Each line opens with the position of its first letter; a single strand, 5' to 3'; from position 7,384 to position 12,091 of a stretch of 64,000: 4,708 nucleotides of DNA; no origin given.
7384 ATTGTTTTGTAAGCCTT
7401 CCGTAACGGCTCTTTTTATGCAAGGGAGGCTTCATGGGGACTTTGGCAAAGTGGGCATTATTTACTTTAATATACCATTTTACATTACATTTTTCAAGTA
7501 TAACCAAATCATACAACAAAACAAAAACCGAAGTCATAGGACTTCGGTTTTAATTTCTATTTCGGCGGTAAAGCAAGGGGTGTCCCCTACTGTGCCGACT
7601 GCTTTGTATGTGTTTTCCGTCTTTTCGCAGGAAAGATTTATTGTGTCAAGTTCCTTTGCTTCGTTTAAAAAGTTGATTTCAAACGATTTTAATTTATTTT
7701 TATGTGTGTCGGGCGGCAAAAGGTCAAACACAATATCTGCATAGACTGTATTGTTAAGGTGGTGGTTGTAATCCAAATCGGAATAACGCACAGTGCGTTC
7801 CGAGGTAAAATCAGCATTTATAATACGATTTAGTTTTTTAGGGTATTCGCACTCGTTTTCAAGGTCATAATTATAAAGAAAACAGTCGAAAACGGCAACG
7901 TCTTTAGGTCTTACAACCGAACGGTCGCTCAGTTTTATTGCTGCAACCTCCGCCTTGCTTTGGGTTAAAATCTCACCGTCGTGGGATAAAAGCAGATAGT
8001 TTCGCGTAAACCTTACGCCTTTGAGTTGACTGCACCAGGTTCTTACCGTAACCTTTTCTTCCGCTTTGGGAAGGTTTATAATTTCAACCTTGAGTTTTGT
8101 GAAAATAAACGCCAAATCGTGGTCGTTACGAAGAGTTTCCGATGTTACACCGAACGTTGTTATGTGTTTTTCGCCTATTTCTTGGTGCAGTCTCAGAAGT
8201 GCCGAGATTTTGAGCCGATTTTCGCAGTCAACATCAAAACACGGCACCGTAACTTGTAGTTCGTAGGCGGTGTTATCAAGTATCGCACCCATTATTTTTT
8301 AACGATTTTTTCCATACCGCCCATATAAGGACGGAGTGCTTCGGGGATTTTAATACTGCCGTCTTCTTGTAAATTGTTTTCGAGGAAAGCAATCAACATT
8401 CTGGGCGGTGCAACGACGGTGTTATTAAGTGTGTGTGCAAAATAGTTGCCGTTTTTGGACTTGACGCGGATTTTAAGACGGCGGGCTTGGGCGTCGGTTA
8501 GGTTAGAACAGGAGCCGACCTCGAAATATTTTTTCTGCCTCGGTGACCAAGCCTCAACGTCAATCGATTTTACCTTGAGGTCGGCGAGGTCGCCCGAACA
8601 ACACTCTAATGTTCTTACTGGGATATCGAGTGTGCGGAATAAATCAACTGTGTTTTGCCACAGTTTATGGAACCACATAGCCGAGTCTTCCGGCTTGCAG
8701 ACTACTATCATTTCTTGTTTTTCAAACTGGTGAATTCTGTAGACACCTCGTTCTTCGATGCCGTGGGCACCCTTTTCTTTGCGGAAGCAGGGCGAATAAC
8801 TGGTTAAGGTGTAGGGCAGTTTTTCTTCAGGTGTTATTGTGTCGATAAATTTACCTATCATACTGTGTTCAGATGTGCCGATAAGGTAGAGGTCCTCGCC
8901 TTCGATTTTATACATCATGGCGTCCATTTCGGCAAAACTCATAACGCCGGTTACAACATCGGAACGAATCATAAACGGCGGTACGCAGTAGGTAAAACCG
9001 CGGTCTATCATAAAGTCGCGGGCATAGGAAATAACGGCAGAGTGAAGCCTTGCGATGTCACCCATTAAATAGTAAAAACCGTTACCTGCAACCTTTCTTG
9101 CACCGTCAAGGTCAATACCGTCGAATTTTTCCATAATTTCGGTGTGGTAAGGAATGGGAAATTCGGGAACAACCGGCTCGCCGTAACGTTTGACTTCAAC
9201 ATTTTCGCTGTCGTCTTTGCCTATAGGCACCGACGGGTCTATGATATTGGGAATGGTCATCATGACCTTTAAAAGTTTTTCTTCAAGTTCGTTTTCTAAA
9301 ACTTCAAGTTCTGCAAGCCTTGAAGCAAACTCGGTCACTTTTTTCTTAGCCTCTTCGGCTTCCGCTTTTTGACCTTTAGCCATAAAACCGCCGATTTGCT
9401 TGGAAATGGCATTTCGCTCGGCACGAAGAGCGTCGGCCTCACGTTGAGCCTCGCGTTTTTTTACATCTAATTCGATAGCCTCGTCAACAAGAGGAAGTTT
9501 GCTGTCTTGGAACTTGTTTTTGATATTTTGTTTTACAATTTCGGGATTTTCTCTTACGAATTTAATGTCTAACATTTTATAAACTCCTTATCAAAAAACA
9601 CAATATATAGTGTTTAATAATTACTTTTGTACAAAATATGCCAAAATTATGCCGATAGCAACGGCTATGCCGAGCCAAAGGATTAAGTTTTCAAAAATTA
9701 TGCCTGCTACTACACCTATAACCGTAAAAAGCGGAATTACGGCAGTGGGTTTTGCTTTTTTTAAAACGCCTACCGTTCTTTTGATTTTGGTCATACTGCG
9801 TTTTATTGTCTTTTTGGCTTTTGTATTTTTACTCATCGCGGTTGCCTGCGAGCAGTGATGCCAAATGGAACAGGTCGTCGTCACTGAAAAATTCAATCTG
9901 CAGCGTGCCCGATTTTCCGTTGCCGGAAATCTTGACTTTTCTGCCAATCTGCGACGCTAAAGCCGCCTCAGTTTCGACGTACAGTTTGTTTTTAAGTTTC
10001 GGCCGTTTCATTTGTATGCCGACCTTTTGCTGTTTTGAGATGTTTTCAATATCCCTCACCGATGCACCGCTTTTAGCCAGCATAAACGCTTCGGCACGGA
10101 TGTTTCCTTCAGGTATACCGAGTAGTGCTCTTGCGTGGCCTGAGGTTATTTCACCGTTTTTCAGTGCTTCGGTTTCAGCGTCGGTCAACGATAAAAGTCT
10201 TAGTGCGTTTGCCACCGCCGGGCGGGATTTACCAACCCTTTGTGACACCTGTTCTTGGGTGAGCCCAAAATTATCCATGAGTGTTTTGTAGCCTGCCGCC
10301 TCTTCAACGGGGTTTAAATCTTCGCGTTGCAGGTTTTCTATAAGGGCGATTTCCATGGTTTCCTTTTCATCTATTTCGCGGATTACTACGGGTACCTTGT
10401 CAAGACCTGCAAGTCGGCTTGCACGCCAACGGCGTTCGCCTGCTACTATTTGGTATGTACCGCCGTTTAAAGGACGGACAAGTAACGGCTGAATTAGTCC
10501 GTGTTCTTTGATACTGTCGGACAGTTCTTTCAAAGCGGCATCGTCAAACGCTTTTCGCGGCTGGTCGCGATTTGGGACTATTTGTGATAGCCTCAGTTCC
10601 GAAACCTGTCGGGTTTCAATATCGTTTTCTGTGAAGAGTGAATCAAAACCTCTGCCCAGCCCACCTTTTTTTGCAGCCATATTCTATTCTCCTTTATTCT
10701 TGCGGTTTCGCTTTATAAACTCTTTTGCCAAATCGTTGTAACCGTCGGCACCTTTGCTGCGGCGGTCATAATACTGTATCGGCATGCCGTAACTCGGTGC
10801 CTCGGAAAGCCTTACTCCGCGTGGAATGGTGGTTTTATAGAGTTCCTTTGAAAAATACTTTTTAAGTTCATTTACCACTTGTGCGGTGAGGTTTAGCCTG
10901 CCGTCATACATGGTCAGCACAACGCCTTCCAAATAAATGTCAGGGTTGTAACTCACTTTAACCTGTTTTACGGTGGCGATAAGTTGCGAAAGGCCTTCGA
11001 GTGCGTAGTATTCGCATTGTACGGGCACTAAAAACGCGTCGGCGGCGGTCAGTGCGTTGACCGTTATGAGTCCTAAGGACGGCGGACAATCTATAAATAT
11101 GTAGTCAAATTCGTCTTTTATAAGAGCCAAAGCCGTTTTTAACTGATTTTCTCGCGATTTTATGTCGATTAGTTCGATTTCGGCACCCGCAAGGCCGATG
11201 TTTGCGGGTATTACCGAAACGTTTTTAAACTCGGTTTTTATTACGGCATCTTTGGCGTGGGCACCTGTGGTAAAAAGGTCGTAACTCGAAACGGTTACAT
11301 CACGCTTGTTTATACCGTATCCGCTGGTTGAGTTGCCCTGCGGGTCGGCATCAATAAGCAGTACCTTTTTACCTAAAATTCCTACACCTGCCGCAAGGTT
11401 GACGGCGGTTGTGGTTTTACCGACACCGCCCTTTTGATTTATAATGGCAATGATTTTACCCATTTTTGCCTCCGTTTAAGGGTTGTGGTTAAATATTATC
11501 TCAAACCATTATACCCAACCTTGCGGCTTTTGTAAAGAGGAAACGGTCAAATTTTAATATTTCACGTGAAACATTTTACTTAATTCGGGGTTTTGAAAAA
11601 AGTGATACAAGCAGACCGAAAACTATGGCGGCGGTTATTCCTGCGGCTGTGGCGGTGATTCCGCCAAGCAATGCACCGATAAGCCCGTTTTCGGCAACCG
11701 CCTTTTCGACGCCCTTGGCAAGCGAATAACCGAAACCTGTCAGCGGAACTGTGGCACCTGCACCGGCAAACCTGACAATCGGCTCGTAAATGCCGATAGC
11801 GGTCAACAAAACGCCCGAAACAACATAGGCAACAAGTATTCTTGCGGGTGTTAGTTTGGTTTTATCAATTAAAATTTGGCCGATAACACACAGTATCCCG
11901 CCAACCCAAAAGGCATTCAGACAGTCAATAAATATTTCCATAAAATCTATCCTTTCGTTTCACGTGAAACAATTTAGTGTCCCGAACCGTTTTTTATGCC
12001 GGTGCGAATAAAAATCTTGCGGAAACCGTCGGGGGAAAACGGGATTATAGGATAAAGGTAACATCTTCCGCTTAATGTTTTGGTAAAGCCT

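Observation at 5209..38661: A 33-kb block right of oriC is mostly head-on to replication and splits dnaA from rpmH: apparent one-sided inversion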

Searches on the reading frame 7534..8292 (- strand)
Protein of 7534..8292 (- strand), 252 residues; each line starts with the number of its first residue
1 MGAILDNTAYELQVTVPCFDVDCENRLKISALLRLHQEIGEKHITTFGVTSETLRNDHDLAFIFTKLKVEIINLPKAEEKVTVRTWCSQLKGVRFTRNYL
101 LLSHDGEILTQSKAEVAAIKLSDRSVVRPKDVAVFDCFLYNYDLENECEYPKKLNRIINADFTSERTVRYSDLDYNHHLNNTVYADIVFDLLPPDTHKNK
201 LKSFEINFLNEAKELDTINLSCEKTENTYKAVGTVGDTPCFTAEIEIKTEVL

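Call 5: search_protein_families(library=ncbifam, proteins=[window:7534-8292:-])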
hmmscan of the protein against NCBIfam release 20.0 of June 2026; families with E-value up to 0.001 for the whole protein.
window:7534-8292:- (252 aa): 2 families
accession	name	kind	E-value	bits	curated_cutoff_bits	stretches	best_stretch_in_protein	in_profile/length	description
NF047424.1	MenI_Staph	exception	0.00011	22.2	225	1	64-128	57-121/148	1,4-dihydroxy-2-naphthoyl-CoA hydrolase MenI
TIGR02799.1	thio_ybgC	equivalog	0.00021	21.5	141.35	1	45-126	36-117/126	tol-pal system-associated acyl-CoA thioesterase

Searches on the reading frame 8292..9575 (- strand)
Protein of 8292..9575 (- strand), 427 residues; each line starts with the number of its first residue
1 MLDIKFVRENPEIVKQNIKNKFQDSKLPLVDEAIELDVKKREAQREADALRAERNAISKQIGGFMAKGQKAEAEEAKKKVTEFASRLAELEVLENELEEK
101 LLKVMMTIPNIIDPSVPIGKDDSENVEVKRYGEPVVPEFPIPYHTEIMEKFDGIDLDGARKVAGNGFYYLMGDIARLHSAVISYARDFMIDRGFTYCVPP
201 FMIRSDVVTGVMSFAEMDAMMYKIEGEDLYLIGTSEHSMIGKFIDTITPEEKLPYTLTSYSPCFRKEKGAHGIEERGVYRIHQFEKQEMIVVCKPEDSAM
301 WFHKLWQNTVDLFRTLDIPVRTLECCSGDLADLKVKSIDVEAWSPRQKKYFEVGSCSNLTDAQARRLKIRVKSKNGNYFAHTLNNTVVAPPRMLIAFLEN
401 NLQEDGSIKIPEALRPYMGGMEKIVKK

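Call 5: search_protein_families(library=ncbifam, proteins=[window:8292-9575:-])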
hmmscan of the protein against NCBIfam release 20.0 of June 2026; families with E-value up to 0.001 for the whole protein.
window:8292-9575:- (427 aa): 4 families
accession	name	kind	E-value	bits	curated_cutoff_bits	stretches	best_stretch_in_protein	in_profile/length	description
TIGR00414.1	serS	equivalog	2.1e-124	415.7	301.65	1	1-418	1-418/418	serine--tRNA ligase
NF003211.1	PRK04173.1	equivalog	0.0002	20.4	312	1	251-363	186-297/454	glycine--tRNA ligase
TIGR00418.1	thrS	equivalog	0.00025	20.1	383.65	1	163-319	191-345/565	threonine--tRNA ligase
TIGR00389.1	glyS_dimeric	equivalog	0.00049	18.8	243.3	0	250-313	179-239/565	glycine--tRNA ligase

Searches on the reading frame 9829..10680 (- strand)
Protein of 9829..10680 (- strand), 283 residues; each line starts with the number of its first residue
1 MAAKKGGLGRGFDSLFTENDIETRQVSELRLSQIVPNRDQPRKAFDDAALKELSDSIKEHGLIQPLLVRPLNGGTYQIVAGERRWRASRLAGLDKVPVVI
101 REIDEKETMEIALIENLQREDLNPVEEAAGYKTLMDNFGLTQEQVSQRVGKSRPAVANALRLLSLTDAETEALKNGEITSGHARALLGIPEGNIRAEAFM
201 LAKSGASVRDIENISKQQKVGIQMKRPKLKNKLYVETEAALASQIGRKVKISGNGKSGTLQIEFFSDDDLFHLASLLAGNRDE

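Call 5: search_protein_families(library=ncbifam, proteins=[window:9829-10680:-])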
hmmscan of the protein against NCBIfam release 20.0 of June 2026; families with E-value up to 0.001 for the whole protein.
window:9829-10680:- (283 aa): 7 families
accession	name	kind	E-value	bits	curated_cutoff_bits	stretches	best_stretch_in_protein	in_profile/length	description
TIGR04285.1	nucleoid_noc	exception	4e-68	229.5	315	1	25-232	1-208/255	nucleoid occlusion protein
TIGR00180.1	parB_part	domain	1.9e-56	190.8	58.45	1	24-190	3-173/186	ParB/RepB/Spo0J family partition protein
TIGR03734.1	PRTRC_parB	hypoth_equivalog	4.6e-37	127.8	278.6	1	40-194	7-165/555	PRTRC system ParB family protein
TIGR03454.1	partition_RepB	equivalog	8e-17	61.6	201.5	1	21-161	59-199/325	plasmid partitioning protein RepB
NF010406.0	PRK13832.1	subfamily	3.1e-14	52.4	640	1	36-164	14-143/578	plasmid partitioning protein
NF010440.0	PRK13866.1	equivalog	3.1e-09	36.4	522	1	47-136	87-177/336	plasmid partitioning protein RepB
NF053625.1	SerKinSerKArch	equivalog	2.1e-05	23.8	380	1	44-103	29-90/244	ADP-dependent L-serine kinase SerK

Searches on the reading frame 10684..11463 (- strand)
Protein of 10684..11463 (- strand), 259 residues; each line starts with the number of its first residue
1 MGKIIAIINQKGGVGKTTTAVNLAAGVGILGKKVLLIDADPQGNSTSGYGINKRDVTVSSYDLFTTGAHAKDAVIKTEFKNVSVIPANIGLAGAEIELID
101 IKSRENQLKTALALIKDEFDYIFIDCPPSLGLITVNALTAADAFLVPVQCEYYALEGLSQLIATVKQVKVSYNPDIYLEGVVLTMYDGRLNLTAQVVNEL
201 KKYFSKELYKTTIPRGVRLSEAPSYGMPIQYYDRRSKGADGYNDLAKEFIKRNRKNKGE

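Call 5: search_protein_families(library=ncbifam, proteins=[window:10684-11463:-])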
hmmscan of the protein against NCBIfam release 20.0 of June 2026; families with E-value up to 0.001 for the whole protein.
window:10684-11463:- (259 aa): 29 families (the best 25 are shown)
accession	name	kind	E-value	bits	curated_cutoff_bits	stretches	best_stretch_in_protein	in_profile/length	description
NF041546.1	ParA_partition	equivalog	6.8e-32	110.7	180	2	4-55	1-52/203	ParA family partition ATPase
TIGR01969.1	minD_arch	subfamily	1.8e-29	102.7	201.75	1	4-255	2-236/251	cell division ATPase MinD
NF041283.1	PrgP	equivalog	2.2e-29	102.7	400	1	1-252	1-260/297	ParA superfamily DNA segregation protein PrgP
TIGR03453.1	partition_RepA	equivalog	2.6e-27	95.7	348.45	1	3-222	105-343/387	plasmid partitioning protein RepA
TIGR01968.1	minD_bact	equivalog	6e-19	68.4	212.9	1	3-248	2-235/261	septum site-determining protein MinD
TIGR03371.1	cellulose_yhjQ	equivalog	1.4e-17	64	157.85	1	3-247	2-239/246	cellulose biosynthesis protein BcsQ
NF010443.0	PRK13869.1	subfamily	4.1e-17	62.1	446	1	3-165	122-298/405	plasmid-partitioning protein RepA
NF010259.0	PRK13705.1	equivalog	1.1e-15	57.5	725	1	3-167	107-283/388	plasmid-partitioning protein SopA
TIGR01007.1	eps_fam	subfamily_domain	3.5e-14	52.8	108.05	1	3-139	18-147/204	polysaccharide biosynthesis tyrosine autokinase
NF033200.1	F430_CfbC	exception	4.8e-11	42.5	402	1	5-255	3-244/260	Ni-sirohydrochlorin a,c-diamide reductive cyclase ATP-dependent reductase subunit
TIGR01287.1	nifH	equivalog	5.9e-11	42.2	394.35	1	8-254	5-249/275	nitrogenase iron protein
NF008079.0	PRK10818.1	equivalog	1e-08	34.9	508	1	1-192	1-190/270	septum site-determining protein MinD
NF041136.1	MrpORP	equivalog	1.7e-08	34.2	450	1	3-131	6-127/365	iron-sulfur cluster carrier protein MrpORP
NF009701.0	PRK13230.1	subfamily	2.5e-08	33.3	350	1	8-57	6-55/291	nitrogenase reductase-like protein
TIGR03018.1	pepcterm_TyrKin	hypoth_equivalog_domain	2.7e-08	33.4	230.65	1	4-167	37-198/207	XrtA-associated tyrosine autokinase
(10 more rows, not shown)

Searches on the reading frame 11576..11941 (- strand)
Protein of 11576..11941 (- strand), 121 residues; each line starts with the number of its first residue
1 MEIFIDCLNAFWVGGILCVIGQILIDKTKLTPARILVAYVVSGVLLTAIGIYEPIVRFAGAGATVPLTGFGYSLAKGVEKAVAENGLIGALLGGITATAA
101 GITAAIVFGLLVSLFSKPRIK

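Call 5: search_protein_families(library=ncbifam, proteins=[window:11576-11941:-])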
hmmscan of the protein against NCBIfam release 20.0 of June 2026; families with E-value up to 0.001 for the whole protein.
window:11576-11941:- (121 aa): 2 families
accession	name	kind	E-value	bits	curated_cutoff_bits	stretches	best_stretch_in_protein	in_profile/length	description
TIGR02839.1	spore_V_AE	equivalog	1.2e-42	144.7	131.1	1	8-119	2-113/114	stage V sporulation protein AE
TIGR02838.1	spore_V_AC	equivalog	2.1e-13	50.2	164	1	3-114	16-131/141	stage V sporulation protein AC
